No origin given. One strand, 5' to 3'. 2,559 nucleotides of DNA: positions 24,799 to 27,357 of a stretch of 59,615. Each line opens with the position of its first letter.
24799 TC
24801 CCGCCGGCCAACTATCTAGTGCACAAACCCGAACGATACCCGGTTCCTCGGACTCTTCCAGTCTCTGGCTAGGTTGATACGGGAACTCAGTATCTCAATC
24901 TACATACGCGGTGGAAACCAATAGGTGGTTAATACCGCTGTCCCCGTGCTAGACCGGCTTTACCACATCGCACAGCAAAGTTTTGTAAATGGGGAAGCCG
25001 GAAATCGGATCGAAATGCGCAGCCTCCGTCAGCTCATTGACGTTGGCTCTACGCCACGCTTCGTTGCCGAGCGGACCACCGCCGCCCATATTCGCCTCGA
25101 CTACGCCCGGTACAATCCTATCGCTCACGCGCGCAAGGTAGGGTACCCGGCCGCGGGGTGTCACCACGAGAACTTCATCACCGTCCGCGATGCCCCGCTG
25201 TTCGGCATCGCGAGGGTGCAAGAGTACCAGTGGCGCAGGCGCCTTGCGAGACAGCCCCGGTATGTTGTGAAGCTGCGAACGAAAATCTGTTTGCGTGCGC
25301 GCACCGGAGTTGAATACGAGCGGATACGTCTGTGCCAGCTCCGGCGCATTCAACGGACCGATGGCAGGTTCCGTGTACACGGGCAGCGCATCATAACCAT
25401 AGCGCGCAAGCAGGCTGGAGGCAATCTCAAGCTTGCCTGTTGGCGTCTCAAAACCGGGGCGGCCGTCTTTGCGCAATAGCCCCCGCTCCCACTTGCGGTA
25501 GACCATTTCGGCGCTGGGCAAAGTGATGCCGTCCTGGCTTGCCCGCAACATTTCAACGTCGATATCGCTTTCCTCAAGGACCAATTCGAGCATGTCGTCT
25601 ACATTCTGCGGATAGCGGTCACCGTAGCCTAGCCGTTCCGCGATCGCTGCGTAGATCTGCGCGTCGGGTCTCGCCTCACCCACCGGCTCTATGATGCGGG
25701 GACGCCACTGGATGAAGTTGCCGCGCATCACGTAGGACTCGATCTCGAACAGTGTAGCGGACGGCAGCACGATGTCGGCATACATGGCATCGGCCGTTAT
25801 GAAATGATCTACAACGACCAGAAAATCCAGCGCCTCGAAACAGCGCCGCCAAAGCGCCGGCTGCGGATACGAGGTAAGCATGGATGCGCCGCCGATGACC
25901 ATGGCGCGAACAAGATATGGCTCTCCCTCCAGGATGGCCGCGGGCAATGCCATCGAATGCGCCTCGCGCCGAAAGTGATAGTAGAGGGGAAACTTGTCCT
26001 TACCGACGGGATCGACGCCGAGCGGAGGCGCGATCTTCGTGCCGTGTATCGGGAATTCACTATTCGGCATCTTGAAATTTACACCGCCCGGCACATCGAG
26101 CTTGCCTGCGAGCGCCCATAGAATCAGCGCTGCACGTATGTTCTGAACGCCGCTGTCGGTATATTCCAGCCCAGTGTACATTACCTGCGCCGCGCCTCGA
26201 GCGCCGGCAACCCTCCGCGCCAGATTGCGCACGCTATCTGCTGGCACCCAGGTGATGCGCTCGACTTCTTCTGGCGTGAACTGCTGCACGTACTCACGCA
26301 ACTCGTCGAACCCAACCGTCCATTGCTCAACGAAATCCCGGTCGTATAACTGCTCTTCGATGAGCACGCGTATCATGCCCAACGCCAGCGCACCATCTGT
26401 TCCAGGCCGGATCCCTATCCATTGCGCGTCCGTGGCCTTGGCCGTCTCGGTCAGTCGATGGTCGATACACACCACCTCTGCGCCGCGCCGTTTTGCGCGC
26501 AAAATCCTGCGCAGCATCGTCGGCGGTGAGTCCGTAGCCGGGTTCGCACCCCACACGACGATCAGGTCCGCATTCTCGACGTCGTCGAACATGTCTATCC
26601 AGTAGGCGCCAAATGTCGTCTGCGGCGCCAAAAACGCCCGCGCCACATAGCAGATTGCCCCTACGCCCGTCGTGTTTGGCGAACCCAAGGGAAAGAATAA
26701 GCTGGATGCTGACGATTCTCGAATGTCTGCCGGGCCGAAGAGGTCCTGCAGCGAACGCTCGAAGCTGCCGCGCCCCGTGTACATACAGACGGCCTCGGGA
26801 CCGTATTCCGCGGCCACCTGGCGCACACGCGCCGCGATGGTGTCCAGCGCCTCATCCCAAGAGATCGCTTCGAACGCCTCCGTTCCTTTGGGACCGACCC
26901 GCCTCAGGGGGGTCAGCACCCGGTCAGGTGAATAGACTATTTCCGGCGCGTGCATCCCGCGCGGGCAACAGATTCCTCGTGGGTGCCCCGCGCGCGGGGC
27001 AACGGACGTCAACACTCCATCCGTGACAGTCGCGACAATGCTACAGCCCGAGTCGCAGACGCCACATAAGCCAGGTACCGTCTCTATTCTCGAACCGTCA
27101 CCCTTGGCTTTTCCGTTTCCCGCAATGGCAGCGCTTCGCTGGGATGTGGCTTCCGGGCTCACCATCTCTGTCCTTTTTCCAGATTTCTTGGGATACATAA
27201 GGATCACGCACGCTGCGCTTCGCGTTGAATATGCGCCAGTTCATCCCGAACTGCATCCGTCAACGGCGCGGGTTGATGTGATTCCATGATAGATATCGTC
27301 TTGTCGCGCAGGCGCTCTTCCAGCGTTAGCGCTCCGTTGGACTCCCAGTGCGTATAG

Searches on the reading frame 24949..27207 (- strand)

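Call 45: search_protein_families(library=pfam, proteins=[window:24949-27207:-], max_evalue=0.0001)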
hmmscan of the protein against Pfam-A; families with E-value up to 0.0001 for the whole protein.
window:24949-27207:- (752 aa): 3 families
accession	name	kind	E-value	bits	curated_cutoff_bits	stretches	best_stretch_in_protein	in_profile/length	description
PF00384.28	Molybdopterin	-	6.2e-40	137.7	24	1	96-525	1-353/353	Molybdopterin oxidoreductase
PF01568.27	Molydop_binding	-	1.1e-22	80.6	26.8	1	636-743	6-108/110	Molydopterin dinucleotide binding domain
PF04879.21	Molybdop_Fe4S4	-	1e-05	25.8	22.7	1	42-93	2-55/55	Molybdopterin oxidoreductase Fe4S4 domain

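Call 48: search_protein_families(library=ncbifam, proteins=[window:24949-27207:-], max_evalue=0.001)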
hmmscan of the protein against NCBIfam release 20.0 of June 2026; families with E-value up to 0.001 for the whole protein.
window:24949-27207:- (752 aa): 27 families (the best 25 are shown)
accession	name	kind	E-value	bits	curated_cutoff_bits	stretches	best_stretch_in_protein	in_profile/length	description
TIGR01591.1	Fdh-alpha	equivalog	6e-94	315.4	666.25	3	47-375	2-316/672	formate dehydrogenase subunit alpha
NF012032.0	PRK15488.1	equivalog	6.5e-79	265.8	694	1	24-711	25-718/759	thiosulfate reductase PhsA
TIGR02166.1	dmsA_ynfE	subfamily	5.9e-75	252.8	777.7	2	47-378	48-399/794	DMSO/selenate family reductase complex A subunit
TIGR00509.1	bisC_fam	subfamily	3.5e-56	190.9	1017.55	3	439-709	419-707/772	molybdopterin guanine dinucleotide-containing S/N-oxide reductase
NF047855.1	AssmNtatRedNasC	equivalog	4e-56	190.7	1100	2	76-370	57-336/708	assimilatory nitrate reductase catalytic subunit NasC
TIGR03479.1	DMSO_red_II_alp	subfamily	2.9e-53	181.2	984.75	4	76-295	102-305/913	molybdopterin-dependent oxidoreductase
NF041885.1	selenate_YnfE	exception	1.6e-52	178.4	1675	2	42-376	47-404/805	selenate/tellurate reductase subunit YnfE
NF041884.1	selenate_YnfF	exception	4.9e-48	163.6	1650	2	80-375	89-396/798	selenate/tellurate reductase subunit YnfF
NF011566.1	PRK14990.1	exception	9.9e-48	162.7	1600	2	79-302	102-324/814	dimethylsulfoxide reductase subunit A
NF011682.0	PRK15102.1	equivalog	2e-40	138.7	909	1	240-708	255-762/829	trimethylamine-N-oxide reductase TorA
TIGR01553.1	formate-DH-alph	equivalog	2.8e-40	137.9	814.2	3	192-298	202-305/1009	formate dehydrogenase-N subunit alpha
TIGR02164.1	torA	equivalog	1.6e-38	132.4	1465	1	239-708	250-758/824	trimethylamine-N-oxide reductase TorA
NF010055.0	PRK13532.1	equivalog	7.3e-35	120.4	904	1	45-297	44-291/830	nitrate reductase catalytic subunit NapA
TIGR01706.1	NAPA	equivalog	2e-33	115.7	930.55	1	46-297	45-291/830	periplasmic nitrate reductase subunit alpha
NF041783.2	mnquin_red_QrcB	equivalog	3.6e-32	111.4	440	1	41-489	50-460/695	menaquinone reductase molybdopterin-binding-like subunit QrcB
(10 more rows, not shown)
